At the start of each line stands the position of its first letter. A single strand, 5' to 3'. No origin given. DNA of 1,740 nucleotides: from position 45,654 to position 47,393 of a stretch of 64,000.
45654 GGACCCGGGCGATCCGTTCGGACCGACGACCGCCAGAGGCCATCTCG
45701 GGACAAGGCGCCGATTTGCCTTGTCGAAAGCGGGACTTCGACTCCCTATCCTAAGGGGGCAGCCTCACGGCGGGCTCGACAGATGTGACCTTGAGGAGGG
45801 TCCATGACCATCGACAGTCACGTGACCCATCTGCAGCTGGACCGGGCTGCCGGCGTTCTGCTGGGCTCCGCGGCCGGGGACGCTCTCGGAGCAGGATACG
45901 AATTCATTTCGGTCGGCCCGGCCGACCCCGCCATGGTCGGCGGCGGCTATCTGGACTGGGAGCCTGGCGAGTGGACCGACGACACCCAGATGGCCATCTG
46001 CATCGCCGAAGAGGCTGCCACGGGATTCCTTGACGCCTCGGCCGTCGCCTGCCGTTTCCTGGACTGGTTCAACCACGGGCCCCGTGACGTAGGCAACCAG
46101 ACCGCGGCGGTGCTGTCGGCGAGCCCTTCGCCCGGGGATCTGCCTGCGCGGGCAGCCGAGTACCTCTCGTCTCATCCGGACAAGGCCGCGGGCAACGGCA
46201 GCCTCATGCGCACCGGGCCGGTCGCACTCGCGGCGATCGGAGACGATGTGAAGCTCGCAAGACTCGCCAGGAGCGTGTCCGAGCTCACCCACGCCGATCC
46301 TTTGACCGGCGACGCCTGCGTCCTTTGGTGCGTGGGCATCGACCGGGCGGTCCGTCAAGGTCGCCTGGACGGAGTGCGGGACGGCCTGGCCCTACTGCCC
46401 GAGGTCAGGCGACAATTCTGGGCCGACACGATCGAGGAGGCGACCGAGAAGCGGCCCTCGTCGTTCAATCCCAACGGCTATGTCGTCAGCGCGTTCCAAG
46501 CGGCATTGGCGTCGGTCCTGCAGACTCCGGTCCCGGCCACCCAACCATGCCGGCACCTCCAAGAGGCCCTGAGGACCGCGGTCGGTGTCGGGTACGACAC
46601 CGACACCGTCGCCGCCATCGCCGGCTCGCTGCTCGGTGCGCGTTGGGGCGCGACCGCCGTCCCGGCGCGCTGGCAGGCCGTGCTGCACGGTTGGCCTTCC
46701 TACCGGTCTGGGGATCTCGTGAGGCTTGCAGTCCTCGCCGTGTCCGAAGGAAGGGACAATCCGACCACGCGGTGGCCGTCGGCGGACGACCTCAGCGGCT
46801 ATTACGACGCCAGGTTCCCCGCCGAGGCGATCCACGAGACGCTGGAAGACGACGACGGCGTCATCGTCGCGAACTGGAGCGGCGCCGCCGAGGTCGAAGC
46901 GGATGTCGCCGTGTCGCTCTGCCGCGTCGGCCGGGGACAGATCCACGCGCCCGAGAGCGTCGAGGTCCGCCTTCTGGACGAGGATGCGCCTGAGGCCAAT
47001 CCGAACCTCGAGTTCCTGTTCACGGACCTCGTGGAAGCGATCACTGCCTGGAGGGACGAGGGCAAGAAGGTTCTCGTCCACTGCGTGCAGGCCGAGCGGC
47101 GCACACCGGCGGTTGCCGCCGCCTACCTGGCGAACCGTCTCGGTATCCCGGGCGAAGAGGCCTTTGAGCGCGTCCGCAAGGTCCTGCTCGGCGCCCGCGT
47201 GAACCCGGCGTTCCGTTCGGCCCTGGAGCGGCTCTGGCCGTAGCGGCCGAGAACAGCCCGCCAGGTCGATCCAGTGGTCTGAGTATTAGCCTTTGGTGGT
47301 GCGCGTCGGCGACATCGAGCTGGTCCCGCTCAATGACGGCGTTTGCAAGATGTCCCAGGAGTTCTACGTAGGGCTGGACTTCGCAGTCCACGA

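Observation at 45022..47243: Divergent macro-domain gene and ADP-ribosylglycohydrolase-phosphatase fusion: a compact ADP-ribose removal module with no transferase in sight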

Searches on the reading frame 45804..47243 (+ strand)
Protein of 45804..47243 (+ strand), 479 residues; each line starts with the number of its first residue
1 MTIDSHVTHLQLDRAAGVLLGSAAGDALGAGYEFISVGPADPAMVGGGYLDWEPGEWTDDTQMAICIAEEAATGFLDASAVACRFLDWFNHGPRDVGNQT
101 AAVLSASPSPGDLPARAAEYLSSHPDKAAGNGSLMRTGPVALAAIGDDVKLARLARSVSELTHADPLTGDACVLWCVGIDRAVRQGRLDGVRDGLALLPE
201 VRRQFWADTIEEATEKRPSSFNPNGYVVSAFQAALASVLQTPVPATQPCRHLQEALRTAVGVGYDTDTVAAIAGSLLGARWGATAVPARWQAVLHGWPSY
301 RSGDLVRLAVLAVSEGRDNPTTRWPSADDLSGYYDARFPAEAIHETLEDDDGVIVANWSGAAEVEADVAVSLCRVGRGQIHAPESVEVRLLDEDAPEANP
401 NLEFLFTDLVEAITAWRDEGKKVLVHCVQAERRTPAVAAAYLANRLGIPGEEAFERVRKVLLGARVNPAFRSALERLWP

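Call 3: search_protein_families(library=pfam, proteins=[window:45804-47243:+], max_evalue=0.01)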
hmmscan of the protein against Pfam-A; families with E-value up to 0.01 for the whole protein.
window:45804-47243:+ (479 aa): 2 families
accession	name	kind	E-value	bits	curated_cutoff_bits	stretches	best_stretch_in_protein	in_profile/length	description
PF03747.19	ADP_ribosyl_GH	-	2.8e-57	195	26.2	1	17-289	1-287/287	ADP-ribosylglycohydrolase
PF00782.25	DSPc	-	7.1e-08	32.8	33.5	1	397-474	50-127/133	Dual specificity phosphatase, catalytic domain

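Call 4: search_protein_families(library=ncbifam, proteins=[window:45804-47243:+], max_evalue=0.01)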
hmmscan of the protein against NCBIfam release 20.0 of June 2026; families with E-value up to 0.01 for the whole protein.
window:45804-47243:+ (479 aa): 3 families
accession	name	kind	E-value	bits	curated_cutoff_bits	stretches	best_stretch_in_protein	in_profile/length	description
TIGR02662.1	dinitro_DRAG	equivalog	3.5e-36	124.9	337.05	1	13-292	3-265/287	ADP-ribosyl-[dinitrogen reductase] hydrolase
NF041672.1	ADPriboarghdlase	equivalog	1.8e-32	112.5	490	1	9-293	64-341/361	ADP-ribosylarginine hydrolase Tri1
NF009025.0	PRK12361.1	equivalog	0.0051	15.1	505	1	407-476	161-231/546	hypothetical protein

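Call 5: find_homologous_proteins(query=window:45804-47243:+)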
Query window:45804-47243:+ (479 aa): 6266 proteins with E <= 0.001 among 8000 candidates; the best 120 are listed.
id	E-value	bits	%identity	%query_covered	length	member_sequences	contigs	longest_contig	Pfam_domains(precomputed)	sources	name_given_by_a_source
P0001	0.0e+0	1077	100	100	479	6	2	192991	PF03747.20,PF00782.26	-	-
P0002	1.3e-255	867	83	99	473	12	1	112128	PF03747.20,PF00782.26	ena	-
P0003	7.6e-253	858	81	99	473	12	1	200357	PF03747.20,PF00782.26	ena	-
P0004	1.0e-251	854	81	99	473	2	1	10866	PF03747.20,PF00782.26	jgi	jgi:ADP-ribosylglycohydrolase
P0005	2.8e-249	846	81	99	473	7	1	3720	PF03747.20,PF00782.26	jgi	jgi:ADP-ribosylglycohydrolase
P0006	1.0e-241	821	78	99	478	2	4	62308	PF03747.20,PF00782.26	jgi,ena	jgi:ADP-ribosylglycohydrolase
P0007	6.1e-239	812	77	99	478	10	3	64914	PF03747.20,PF00782.26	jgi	jgi:ADP-ribosylglycohydrolase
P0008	1.6e-238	811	77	99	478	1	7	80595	PF03747.20,PF00782.26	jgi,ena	jgi:ADP-ribosylglycohydrolase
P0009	4.1e-229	779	75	99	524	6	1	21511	PF03747.20,PF00782.26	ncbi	-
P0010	1.9e-225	767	77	94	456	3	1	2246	PF03747.20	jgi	jgi:ADP-ribosylglycohydrolase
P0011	1.3e-221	755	78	91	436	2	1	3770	PF03747.20,PF00782.26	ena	-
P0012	1.9e-186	639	83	72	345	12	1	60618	PF03747.20,PF00782.26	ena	-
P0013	1.8e-183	629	63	98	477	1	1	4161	PF03747.20,PF00782.26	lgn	-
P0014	1.3e-182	626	62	98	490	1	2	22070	PF03747.20,PF00782.26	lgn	-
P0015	1.3e-180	620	64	96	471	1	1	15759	PF03747.20,PF00782.26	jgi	jgi:ADP-ribosyl-[dinitrogen reductase] hydrolase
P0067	6.8e-160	551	58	99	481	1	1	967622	PF03747.20,PF00782.26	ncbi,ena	-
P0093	3.3e-156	539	55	98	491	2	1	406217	PF03747.20,PF00782.26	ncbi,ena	-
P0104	3.2e-153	529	56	97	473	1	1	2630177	PF03747.20,PF00782.26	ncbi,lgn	ncbi:MAG: ADP-ribosylglycohydrolase family protein [Acidimicrobiia bacterium]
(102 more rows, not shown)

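Call 6: search_solved_structures(query=window:45804-47243:+, max_evalue=1, show_alignments=2)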
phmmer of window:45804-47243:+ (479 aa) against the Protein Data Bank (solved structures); distinct sequences matched with E-value up to 1: 48.
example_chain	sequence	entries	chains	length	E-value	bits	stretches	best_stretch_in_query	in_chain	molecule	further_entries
6dre_A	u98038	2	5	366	3.2e-24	88.9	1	11-291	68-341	ADP-ribosyl-(Dinitrogen reductase) hydrolase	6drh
2woc_A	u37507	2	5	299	5.8e-24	88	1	13-294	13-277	ADP-RIBOSYL-[DINITROGEN REDUCTASE] GLYCOHYDROLASE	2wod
3g9d_A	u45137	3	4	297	1.3e-23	86.8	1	9-292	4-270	Dinitrogenase reductase activating glucohydrolase | Dinitrogenase reductase activacting glicohydrolase | ADP-ribosyl-(Dinitrogen reductase) hydrolase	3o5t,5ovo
2woe_A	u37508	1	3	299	2.3e-23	86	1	13-294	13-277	ADP-RIBOSYL-[DINITROGEN REDUCTASE] GLYCOHYDROLASE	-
2cwc_A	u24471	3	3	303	6.2e-23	84.6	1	12-295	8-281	ADP-ribosylglycohydrolase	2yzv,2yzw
9rfd_A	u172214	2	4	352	1.2e-11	47.4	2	212-298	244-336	ADP-ribosylhydrolase ARH3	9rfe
2foz_A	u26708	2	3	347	1.3e-11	47.3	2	241-298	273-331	ADP-ribosylhydrolase like 2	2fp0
5zqy_A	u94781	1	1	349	1.3e-11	47.3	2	212-298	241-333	Poly(ADP-ribose) glycohydrolase ARH3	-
2g4k_A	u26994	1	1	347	1.3e-11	47.3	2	211-298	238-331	ADP-ribosylhydrolase 3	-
6d36_C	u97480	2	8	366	1.4e-11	47.2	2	213-298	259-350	Poly(ADP-ribose) glycohydrolase ARH3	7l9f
7akr_AAA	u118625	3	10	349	2.9e-11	46.1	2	212-298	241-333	ADP-ribose glycohydrolase ARH3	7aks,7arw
2qty_A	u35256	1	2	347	4.1e-11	45.6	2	244-297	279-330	Poly(ADP-ribose) glycohydrolase ARH3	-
6g1p_A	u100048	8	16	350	5e-11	45.4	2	12-188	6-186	ADP-ribosylhydrolase like 2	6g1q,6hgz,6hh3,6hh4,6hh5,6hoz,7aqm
6d3a_C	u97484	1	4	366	5.1e-11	45.3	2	213-298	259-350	Poly(ADP-ribose) glycohydrolase ARH3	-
1t5j_A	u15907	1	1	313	6.2e-11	45.1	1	13-292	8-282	Hypothetical protein MJ1187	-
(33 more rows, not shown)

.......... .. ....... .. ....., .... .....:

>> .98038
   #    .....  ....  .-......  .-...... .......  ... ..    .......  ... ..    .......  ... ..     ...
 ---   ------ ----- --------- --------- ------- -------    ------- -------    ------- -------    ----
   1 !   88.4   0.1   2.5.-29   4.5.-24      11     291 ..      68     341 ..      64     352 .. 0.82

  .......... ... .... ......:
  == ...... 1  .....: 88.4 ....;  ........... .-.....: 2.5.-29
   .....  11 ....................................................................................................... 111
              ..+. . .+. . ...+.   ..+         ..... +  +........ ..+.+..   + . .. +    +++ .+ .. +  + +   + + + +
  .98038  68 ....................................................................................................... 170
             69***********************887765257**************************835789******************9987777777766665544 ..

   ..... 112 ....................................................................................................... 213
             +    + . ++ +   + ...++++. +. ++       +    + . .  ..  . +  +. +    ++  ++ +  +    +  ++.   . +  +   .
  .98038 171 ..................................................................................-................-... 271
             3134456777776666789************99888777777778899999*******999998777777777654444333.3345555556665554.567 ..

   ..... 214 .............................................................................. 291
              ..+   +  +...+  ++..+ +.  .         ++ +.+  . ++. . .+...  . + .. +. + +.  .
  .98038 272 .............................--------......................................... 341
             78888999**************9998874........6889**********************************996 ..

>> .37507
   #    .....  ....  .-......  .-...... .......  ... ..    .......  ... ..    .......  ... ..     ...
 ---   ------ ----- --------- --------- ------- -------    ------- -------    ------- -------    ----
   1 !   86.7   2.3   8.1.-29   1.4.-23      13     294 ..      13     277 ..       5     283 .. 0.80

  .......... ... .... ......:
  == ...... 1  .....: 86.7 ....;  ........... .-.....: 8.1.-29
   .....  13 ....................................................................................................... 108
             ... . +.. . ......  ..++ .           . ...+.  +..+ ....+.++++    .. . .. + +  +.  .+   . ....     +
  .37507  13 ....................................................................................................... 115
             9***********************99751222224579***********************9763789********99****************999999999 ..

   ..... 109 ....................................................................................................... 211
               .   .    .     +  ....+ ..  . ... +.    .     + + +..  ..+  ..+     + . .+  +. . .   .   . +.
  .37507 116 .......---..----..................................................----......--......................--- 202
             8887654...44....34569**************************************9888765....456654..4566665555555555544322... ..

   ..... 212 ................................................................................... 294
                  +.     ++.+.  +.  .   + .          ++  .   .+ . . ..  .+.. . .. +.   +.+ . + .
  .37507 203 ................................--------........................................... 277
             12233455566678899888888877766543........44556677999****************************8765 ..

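Call 15: find_encoding_contigs(protein=P0067, flank=8000, max_places=2)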
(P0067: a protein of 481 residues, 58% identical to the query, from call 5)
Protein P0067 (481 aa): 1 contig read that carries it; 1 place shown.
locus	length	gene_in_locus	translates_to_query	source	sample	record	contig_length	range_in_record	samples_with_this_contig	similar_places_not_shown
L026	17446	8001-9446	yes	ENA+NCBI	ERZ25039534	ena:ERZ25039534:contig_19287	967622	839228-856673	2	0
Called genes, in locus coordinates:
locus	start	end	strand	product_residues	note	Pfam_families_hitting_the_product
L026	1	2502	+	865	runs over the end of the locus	PF00521:DNA_topoisoIV, PF03989:DNA_gyraseA_C (weak)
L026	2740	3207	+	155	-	PF00436:SSB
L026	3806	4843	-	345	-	-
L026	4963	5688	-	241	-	-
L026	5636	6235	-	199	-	PF01935:DUF87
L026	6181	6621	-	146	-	-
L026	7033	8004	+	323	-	PF22552:TY-Chap3, PF10722:YbjN (weak), PF22551:TY-Chap1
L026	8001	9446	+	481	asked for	PF03747:ADP_ribosyl_GH, PF00782:DSPc (faint)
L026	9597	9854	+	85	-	PF13091:PLDc_2 (weak)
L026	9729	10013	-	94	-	-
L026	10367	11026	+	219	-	PF13328:HD_4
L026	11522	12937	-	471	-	PF00271:Helicase_C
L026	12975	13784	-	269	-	PF04851:ResIII, PF00270:DEAD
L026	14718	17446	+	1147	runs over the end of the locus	PF00176:SNF2-rel_dom, PF04851:ResIII (weak), PF00271:Helicase_C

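Call 16: find_encoding_contigs(protein=P0104, flank=8000, max_places=2)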
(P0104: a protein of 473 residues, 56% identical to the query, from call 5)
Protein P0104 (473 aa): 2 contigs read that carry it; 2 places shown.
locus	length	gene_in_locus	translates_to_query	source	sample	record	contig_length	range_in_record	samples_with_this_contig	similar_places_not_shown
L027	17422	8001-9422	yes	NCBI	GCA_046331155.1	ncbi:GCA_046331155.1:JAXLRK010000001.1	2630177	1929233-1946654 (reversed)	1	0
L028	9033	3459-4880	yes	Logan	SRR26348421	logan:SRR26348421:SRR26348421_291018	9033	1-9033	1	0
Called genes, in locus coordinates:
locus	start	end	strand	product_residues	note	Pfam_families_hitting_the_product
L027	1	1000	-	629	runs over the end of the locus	PF00884:Sulfatase, PF16347:SGSH_C (weak), PF13646:HEAT_2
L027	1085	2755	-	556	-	PF00884:Sulfatase, PF01663:Phosphodiest (faint), PF16347:SGSH_C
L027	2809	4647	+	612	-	PF14269:Arylsulfotran_2, PF05935:Arylsulfotrans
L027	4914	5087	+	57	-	-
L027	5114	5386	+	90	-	-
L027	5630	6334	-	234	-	-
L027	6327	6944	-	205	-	PF12728:HTH_17 (weak)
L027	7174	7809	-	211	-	-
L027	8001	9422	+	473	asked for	PF03747:ADP_ribosyl_GH, PF00782:DSPc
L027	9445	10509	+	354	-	PF20796:PDDEXK_13, PF22558:REase-ARP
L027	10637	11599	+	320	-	PF13280:WYL, PF25583:WCX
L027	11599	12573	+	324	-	PF13280:WYL, PF25583:WCX (weak)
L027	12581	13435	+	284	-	-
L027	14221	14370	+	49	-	-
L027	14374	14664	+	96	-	-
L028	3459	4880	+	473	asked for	PF03747:ADP_ribosyl_GH, PF00782:DSPc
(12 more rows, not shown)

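Call 17: find_encoding_contigs(protein=P0093, flank=8000, max_places=2)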
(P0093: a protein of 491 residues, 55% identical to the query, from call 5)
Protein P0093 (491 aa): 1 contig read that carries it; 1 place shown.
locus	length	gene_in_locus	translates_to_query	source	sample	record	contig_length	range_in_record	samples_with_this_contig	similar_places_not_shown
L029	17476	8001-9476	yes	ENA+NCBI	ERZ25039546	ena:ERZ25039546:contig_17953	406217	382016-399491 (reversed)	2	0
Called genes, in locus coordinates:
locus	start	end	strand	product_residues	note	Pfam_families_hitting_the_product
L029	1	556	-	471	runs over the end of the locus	PF10011:DUF2254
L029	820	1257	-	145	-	-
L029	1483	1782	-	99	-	-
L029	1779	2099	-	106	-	-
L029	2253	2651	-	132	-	-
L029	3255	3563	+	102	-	PF12802:MarR_2 (weak)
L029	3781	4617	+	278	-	PF00005:ABC_tran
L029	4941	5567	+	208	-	PF01061:ABC2_membrane, PF12698:ABC2_membrane_3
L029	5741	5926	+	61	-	-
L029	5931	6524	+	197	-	-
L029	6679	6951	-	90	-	-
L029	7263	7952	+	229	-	-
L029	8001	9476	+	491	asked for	PF03747:ADP_ribosyl_GH, PF00782:DSPc (weak)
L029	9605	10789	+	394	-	PF04909:Amidohydro_2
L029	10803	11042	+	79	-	-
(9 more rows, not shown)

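Call 23: find_related_loci(query=A1, collection=genome_contigs, flank=10000)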
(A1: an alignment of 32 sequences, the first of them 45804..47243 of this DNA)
Query A1 (479 aa) in genome_contigs; peptide patterns used: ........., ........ (x = any residue, [..] = any of these).
600 stretches matched a pattern (row limit reached: there are more); 598 encode a relative of the query (tblastn E <= 1e-3); the best 80 are kept; 80 distinct loci.
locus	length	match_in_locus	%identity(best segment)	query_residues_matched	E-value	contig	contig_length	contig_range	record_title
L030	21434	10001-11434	83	2-479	0e+0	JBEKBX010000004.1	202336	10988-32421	MAG: Acidimicrobiales bacterium isolate SPRUCE 146 SPRUCE_146_4, whole genome shotgun sequence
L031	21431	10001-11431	82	3-479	0e+0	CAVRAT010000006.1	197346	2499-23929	MAG: uncultured Acidimicrobiaceae bacterium isolate MFD04492.bin.2.85 genome assembly, contig: contig_7598, whole genome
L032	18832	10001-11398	61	11-477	9e-175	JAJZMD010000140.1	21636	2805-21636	MAG: Actinomycetes bacterium isolate MAS3.bin166 NODE_4882_length_21636_cov_2.656841, whole genome shotgun sequence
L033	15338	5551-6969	59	12-479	6e-168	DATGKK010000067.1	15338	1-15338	MAG TPA_asm: Acidimicrobiales bacterium isolate SMAG_U9857 k141_305554, whole genome shotgun sequence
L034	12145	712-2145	56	10-479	2e-164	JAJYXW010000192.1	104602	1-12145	MAG: Actinomycetes bacterium isolate FK3.bin72 NODE_282_length_104602_cov_2.529830, whole genome shotgun sequence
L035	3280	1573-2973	59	13-479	2e-168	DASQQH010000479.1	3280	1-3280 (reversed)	MAG TPA_asm: Acidimicrobiales bacterium isolate SMAG_U10851 k141_197041, whole genome shotgun sequence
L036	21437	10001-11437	54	2-479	2e-155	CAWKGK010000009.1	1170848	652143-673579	MAG: uncultured Actinomycetes bacterium isolate MFD09212.bin.1.43 genome assembly, contig: contig_8533, whole genome sho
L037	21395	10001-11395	56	12-477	5e-153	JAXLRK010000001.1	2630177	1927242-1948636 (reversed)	MAG: Acidimicrobiia bacterium isolate STL-ACT7 C2.255.fa-1, whole genome shotgun sequence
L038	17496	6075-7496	54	6-479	4e-152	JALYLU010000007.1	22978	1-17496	MAG: Actinomycetota bacterium isolate AFD bin47 SD1484_NODE_108_length_22978_cov_0.974049, whole genome shotgun sequence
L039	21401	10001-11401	57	11-475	1e-150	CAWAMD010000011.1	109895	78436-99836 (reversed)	MAG: uncultured Nitriliruptorales bacterium isolate MFD01721.bin.2.189 genome assembly, contig: contig_68238, whole geno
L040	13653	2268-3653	54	13-477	5e-150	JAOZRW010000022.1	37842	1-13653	MAG: Acidimicrobiia bacterium isolate GMC6.maxbin2.077 GMC6_480_length_37842_cov_9.673565, whole genome shotgun sequence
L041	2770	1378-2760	54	13-477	1e-157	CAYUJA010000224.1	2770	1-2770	MAG TPA_asm: uncultured Acidimicrobiaceae bacterium isolate binchicken_co121_64 genome assembly, contig: NODE_51020_leng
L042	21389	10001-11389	55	12-474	5e-149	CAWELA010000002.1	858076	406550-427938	MAG: uncultured Acidimicrobiia bacterium isolate MFD05684.bin.2.108 genome assembly, contig: contig_31382, whole genome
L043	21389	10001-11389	58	13-474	7e-144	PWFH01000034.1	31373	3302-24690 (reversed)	MAG: Egibacter sp. isolate T1Sed10_49 T1-Sed10-C959, whole genome shotgun sequence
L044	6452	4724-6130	52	9-479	3e-142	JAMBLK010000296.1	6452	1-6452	MAG: Actinomycetes bacterium isolate H2.bin.94 k83_1888351, whole genome shotgun sequence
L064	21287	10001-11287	47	7-441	1e-106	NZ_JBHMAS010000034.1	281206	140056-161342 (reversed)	Rhodococcus baikonurensis strain JCM 11411 platanus_K_25_97_34, whole genome shotgun sequence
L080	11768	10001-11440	45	2-470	2e-101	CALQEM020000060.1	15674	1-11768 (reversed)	MAG: Bifidobacterium breve isolate HRSG-H13-bin-111 genome assembly, contig: HRSG-H13-C5942, whole genome shotgun sequen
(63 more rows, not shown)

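Call 29: predict_structure(alignment_id=A1)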
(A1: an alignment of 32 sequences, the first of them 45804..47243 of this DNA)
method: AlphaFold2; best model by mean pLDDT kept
length: 479 residues; sequences in the alignment: 32
mean_pLDDT: 94.0   pTM: 0.94
mean pLDDT of the five models: 94.0, 93.4, 93.2, 92.3, 92.2
residues with pLDDT >= 90: 407; 70-90: 66; 50-70: 3; < 50: 3
segments of 3 or more residues with pLDDT < 50: 1-3
pLDDT, mean of each block of 10 residues (from residue 1): 66 97 96 81 85 92 96 95 97 89 97 97 90 95 97 98 96 99 98 98 98 97 93 98 96 97 92 98 97 91 94 88 82 91 97 97 96 86 92 90 97 98 97 98 98 98 95 97
secondary structure, 60 per line:
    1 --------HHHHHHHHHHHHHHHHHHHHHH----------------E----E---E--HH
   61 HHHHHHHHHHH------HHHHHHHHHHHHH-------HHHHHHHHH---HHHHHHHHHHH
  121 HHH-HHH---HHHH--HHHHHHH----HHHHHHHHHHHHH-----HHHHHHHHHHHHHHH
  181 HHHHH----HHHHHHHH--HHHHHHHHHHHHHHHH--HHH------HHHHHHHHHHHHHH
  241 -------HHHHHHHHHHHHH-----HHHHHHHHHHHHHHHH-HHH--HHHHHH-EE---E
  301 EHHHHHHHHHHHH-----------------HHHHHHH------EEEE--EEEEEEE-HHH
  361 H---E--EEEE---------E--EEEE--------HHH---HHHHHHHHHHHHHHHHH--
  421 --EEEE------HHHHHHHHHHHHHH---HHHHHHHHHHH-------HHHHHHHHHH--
elements in order: H9-30 H59-71 H78-90 H98-106 H110-123 H131-134 H137-143 H148-160 H166-185 H190-197 H200-215 H227-240 H248-260 H266-281 H288-293 H302-313 H331-337 E344-347 E350-356 H358-361 E368-371 E384-387 H402-418 E423-426 H433-446 H450-460 H468-477

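Call 40: fold_search(model_id=the predicted structure, library=pdb)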
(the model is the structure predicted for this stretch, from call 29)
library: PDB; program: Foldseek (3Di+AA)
matches with E <= 10: 796; with E <= 0.001: 125
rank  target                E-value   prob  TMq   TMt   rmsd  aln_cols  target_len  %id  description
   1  3o5t_A                4.7e-13  1.00  0.49  0.77   4.8       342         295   27  Structure of DraG-GlnZ complex with ADP (released 2011-10-05)
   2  6dre_A                3.4e-12  1.00  0.50  0.65   4.5       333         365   26  ADP-ribosyltransferase toxin/immunity pair (released 2018-10-31)
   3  2woc_A                4.1e-12  1.00  0.51  0.81   3.9       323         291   26  Crystal Structure of the dinitrogenase reductase-activating glycohydrolase (DRAG) from Rhodospirillum rubrum (released 2009-08-11)
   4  3g9d_B                4.3e-12  1.00  0.48  0.77   5.0       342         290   27  Crystal structure glycohydrolase (released 2009-07-14)
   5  6drh_E                4.6e-12  1.00  0.53  0.68   3.4       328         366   26  ADP-ribosyltransferase toxin/immunity pair (released 2018-10-31)
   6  3g9d_A                5.3e-12  1.00  0.48  0.77   4.9       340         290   27  Crystal structure glycohydrolase (released 2009-07-14)
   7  2yzw                  7.2e-12  1.00  0.50  0.82   4.3       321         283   28  ADP-ribosylglycohydrolase-related protein complex (released 2007-11-06)
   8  2yzv                  8.6e-12  1.00  0.50  0.81   4.3       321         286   28  ADP-ribosylglycohydrolase-related protein complex (released 2007-11-06)
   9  2cwc                  1.0e-11  1.00  0.49  0.81   4.4       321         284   28  Crystal structure of ADP-ribosylglycohydrolase-related protein from Thermus thermophilus HB8 (released 2005-12-18)
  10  2woe_A                2.0e-11  1.00  0.51  0.81   3.9       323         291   25  Crystal Structure of the D97N variant of dinitrogenase reductase- activating glycohydrolase (DRAG) from Rhodospirillum (released 2009-08-18)
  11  1t5j                  4.8e-10  1.00  0.50  0.78   4.5       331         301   19  Crystal structure of ribosylglycohydrolase MJ1187 from Methanococcus jannaschii (released 2004-05-11)
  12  8za7_A                1.1e-09  1.00  0.51  0.72   4.1       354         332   20  ART-ARH type toxin effector-immunity protein pair of Listeria monocytogenes (released 2025-04-30)
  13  6hh3_A                3.4e-09  1.00  0.53  0.75   3.5       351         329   21  ADP-ribosylserine hydrolase ARH3 of Latimeria chalumnae in complex with ADP-HPD (released 2018-11-28)
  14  6g1q_B                3.5e-09  1.00  0.52  0.73   4.2       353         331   20  ADP-ribosylserine hydrolase ARH3 of Latimeria chalumnae in complex with ADP-ribose (released 2018-11-28)
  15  9rfe_A                3.5e-09  1.00  0.50  0.69   5.0       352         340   21  Human ADP-ribosylhydrolase 3 (ARH3) in complex with an inhibitor (released 2025-09-24)
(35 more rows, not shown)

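Call 51: find_homologous_proteins(query=L064:9989-11929:+, region=470-647, max_evalue=0.00001)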
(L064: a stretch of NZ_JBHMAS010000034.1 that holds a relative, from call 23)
Query L064:9989-11929:+, residues 470-647 (178 aa): 3451 proteins with E <= 0.00001 among 6829 candidates; the best 120 are listed.
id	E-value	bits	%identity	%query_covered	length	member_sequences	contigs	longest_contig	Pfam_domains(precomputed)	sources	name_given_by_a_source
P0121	9.6e-102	356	98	100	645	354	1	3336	PF03747.20,PF00782.26,PF01661.28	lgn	-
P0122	1.6e-82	293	83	100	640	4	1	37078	PF03747.20,PF01661.28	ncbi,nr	ncbi:O-acetyl-ADP-ribose deacetylase [Rhodococcus sp. SRB_17]|nr:O-acetyl-ADP-ribose deacetylase [Rh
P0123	4.5e-79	282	76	97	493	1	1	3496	PF03747.20,PF01661.28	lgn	-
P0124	4.9e-77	275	75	99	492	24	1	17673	PF03747.20,PF01661.28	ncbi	-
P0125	6.5e-77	275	80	96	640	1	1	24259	PF03747.20,PF00782.26,PF01661.28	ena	-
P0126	1.9e-76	273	80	96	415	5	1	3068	PF03747.20,PF01661.28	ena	-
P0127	1.5e-73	264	81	93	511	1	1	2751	PF03747.20,PF01661.28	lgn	-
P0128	3.1e-73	263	80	95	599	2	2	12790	PF03747.20,PF01661.28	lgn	-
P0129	1.7e-69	251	75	93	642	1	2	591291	PF03747.20,PF01661.28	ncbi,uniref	ncbi:O-acetyl-ADP-ribose deacetylase [Rhodococcus sp. NPDC127528]|uniref:O-acetyl-ADP-ribose deacety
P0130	3.4e-68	247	71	94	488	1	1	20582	PF03747.20,PF01661.28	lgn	-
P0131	1.2e-67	245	69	94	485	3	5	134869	PF03747.20,PF01661.28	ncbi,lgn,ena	-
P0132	1.7e-67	244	73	95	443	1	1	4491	PF00581.26,PF01661.28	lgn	-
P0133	1.4e-66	241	73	95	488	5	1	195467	PF03747.20,PF01661.28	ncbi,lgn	ncbi:O-acetyl-ADP-ribose deacetylase [Rhodococcus sp. NPDC003348]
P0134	2.0e-65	238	69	94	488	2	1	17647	PF03747.20,PF01661.28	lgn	-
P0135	2.5e-65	237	71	95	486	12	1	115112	PF03747.20,PF01661.28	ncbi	-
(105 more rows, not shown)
